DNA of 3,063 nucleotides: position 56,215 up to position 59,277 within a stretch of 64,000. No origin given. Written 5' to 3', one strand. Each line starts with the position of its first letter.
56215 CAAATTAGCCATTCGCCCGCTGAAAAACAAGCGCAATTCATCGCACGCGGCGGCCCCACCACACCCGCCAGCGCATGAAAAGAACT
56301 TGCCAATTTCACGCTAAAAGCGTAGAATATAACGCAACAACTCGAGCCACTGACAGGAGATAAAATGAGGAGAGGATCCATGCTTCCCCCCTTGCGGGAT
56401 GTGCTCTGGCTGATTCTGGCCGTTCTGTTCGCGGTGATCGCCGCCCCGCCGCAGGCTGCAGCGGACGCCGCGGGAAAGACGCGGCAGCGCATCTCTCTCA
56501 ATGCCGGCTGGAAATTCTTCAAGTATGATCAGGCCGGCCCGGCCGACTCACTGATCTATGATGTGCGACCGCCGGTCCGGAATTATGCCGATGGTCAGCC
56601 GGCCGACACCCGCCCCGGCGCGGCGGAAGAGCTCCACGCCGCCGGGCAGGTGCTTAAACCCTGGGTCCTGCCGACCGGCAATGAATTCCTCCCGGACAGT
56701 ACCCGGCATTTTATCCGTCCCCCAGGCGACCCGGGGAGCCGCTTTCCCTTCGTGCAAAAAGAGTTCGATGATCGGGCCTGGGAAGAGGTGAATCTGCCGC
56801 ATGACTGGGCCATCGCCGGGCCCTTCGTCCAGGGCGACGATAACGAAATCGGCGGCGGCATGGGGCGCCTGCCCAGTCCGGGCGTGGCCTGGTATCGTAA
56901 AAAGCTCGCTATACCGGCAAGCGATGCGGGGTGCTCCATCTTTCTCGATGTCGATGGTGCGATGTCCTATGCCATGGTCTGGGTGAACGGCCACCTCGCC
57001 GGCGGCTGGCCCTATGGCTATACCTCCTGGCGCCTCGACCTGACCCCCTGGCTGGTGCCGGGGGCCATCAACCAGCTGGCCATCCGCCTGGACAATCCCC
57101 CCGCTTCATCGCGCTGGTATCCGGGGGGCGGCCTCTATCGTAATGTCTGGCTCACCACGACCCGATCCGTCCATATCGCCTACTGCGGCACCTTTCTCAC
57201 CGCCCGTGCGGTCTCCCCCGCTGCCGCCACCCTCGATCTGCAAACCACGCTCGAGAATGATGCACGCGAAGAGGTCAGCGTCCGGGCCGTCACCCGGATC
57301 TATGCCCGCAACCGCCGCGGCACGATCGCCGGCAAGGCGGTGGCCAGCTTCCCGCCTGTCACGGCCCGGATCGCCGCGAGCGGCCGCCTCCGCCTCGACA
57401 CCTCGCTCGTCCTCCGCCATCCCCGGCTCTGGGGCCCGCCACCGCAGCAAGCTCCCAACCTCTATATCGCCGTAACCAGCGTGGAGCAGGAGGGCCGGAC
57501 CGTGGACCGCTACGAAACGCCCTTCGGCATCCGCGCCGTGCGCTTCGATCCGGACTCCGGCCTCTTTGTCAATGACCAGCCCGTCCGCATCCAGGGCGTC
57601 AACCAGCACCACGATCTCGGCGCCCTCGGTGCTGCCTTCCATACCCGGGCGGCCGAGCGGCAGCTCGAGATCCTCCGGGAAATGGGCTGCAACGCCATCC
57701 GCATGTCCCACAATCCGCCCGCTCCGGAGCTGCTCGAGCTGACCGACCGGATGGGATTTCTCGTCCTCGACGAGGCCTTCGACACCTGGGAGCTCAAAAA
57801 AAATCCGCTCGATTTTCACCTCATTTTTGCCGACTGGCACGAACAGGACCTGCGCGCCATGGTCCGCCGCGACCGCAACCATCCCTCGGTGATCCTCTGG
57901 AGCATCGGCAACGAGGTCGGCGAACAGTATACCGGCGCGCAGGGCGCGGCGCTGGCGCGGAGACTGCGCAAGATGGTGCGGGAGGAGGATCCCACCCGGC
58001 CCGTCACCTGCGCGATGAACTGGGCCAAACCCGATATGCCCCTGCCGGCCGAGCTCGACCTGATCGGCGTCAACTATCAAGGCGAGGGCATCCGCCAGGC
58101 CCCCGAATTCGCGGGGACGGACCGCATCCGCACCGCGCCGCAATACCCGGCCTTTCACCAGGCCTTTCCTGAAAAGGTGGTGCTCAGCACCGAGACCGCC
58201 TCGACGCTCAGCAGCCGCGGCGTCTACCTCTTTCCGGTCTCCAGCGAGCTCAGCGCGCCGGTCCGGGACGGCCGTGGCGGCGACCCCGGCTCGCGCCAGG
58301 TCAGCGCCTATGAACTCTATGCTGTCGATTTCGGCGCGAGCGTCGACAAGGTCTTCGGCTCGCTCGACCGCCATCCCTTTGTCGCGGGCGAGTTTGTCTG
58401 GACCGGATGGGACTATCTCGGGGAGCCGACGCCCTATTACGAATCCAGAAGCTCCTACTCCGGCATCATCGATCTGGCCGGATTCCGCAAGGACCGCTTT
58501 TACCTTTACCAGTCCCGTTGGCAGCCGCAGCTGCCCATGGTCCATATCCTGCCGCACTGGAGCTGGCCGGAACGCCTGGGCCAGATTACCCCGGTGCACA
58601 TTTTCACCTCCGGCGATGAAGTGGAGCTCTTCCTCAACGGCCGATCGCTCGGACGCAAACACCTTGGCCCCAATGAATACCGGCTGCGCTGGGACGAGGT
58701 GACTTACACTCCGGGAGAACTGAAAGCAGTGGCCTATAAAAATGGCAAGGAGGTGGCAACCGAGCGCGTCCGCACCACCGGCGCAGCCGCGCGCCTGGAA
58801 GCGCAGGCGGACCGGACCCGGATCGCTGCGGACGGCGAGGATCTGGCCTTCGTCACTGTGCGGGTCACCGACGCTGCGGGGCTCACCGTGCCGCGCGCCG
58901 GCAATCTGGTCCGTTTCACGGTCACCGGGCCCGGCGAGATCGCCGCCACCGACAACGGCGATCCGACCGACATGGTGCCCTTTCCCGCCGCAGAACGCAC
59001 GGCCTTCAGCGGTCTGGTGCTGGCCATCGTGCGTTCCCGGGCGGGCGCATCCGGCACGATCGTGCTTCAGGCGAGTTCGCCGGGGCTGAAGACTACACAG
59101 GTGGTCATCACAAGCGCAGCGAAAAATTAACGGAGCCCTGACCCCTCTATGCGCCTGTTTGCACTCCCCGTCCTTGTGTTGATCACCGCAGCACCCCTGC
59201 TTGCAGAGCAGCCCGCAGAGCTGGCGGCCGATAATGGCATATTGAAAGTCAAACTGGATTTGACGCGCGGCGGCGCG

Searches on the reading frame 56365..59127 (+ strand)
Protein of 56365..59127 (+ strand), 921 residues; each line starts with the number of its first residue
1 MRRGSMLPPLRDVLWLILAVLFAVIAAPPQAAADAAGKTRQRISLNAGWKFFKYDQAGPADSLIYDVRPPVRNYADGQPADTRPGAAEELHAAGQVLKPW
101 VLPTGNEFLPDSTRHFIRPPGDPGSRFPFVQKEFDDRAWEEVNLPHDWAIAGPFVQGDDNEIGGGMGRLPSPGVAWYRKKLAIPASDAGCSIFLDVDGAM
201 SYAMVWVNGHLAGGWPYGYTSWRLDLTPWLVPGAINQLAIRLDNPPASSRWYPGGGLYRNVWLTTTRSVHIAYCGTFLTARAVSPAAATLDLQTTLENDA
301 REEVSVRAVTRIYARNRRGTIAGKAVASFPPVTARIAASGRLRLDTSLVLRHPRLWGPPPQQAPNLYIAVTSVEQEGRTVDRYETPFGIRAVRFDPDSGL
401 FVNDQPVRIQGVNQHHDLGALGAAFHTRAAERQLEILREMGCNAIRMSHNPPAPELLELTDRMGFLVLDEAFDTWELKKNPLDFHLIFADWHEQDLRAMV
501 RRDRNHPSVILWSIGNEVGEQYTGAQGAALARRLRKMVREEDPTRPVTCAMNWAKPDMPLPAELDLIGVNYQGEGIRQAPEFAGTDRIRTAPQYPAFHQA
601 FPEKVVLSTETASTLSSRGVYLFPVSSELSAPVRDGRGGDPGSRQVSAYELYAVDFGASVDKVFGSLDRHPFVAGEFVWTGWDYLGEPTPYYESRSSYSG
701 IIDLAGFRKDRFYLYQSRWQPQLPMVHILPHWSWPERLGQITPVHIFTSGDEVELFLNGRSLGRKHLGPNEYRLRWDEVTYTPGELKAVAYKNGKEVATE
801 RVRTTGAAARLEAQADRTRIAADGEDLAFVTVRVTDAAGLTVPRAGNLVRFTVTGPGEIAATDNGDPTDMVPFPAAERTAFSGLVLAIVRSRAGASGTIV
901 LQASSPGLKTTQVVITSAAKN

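Call 19: search_protein_families(library=pfam, proteins=[window:56365-59127:+], max_evalue=0.01)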
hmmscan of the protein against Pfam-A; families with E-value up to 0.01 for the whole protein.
window:56365-59127:+ (921 aa): 10 families
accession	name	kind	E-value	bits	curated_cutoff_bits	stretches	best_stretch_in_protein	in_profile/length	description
PF18565.7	Glyco_hydro2_C5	-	1.1e-34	118.8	32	1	811-913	1-102/103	Glycoside hydrolase family 2 C-terminal domain 5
PF02836.23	Glyco_hydro_2_C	-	1.7e-30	106.7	21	1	397-553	5-164/302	Glycosyl hydrolases family 2, TIM barrel domain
PF16355.11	DUF4982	-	5.3e-25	87.6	23.9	1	739-798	1-61/61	Domain of unknown function (DUF4982)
PF00703.27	Glyco_hydro_2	-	1.7e-12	48.5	23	1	275-390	5-109/109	Glycosyl hydrolases family 2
PF02837.24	Glyco_hydro_2_N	-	2.5e-11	44.2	28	1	140-265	32-167/169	Glycosyl hydrolases family 2, sugar binding domain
PF21467.3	BetaGal_gal-bd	-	6.8e-07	29.8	27.3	1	175-222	2-49/62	Beta-galactosidase, galactose-binding domain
PF22666.2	Glyco_hydro_2_N2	-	1e-05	26.1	27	1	176-247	51-122/167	Glycosyl hydrolase 2 galactose-binding domain-like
PF09134.16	Invasin_D3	-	3.8e-05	24.6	33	1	814-868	8-62/98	Invasin, domain 3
PF02369.22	Big_1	-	0.00036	21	34.9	1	814-863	5-53/93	Bacterial Ig-like domain (group 1)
PF13364.12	BetaGal_ABD2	-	0.0041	18.3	23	0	170-218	32-79/112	Beta-galactosidase second all-beta domain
